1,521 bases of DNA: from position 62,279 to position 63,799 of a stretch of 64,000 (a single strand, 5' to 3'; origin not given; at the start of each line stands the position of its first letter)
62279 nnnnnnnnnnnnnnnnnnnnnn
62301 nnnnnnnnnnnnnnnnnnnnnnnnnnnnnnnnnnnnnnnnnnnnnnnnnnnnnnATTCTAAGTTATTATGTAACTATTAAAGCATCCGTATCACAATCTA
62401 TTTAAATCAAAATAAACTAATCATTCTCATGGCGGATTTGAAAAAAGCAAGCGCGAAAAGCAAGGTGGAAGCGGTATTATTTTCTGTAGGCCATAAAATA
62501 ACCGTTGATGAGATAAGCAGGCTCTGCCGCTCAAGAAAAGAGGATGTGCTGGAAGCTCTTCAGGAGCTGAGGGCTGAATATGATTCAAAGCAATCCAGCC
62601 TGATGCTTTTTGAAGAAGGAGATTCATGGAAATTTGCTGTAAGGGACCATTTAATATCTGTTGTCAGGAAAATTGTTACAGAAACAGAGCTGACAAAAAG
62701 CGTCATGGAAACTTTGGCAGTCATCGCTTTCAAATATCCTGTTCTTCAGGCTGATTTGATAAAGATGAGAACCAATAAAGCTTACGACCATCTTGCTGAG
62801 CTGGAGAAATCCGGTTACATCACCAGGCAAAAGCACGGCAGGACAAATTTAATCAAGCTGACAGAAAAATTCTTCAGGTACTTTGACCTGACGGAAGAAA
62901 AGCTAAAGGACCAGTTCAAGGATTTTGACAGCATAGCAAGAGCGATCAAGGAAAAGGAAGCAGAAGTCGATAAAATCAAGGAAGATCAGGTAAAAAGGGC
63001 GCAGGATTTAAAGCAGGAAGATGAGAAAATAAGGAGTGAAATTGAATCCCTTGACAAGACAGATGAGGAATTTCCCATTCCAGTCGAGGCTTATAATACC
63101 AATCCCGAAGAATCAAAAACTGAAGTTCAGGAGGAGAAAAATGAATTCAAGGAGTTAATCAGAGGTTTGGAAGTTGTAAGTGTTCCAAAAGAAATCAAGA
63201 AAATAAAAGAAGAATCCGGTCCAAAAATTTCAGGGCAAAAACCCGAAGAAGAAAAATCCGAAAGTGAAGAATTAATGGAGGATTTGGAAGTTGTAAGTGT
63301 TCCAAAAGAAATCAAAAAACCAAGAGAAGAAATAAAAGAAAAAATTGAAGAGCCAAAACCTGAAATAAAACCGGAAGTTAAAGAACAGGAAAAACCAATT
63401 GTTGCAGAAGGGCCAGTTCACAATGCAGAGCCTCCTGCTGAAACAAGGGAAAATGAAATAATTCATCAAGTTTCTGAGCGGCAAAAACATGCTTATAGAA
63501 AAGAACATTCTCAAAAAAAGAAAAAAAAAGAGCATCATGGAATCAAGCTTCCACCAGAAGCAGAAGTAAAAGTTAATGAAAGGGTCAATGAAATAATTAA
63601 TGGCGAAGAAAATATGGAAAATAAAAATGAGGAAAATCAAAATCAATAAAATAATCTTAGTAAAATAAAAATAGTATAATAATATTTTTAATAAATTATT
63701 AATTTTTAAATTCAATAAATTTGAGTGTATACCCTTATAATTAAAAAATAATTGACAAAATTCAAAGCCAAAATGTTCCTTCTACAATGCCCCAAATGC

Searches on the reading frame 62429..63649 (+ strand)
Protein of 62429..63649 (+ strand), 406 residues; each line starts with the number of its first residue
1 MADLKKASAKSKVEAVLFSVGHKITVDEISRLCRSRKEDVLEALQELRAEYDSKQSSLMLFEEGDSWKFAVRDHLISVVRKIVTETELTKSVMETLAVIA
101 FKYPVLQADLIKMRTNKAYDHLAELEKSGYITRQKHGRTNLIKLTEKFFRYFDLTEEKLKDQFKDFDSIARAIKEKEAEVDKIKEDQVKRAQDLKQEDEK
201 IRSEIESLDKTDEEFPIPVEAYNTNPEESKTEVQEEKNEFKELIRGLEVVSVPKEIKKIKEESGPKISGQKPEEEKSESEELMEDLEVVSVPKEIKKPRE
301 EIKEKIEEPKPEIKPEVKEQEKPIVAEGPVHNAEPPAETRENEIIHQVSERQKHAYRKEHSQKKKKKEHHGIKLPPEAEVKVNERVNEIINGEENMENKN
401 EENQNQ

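Call 85: search_protein_families(library=pfam, max_evalue=0.001, proteins=[window:62429-63649:+])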
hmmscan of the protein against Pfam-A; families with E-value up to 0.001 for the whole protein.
window:62429-63649:+ (406 aa): 2 families
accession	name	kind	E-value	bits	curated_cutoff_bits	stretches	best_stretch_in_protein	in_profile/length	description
PF04079.22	SMC_ScpB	-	2e-32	112.4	27.4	1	12-157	2-155/160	Segregation and condensation complex subunit ScpB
PF22665.2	DUF6293_C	-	9.3e-05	23.3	27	1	120-147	66-93/101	DUF6293 C-terminal winged helix domain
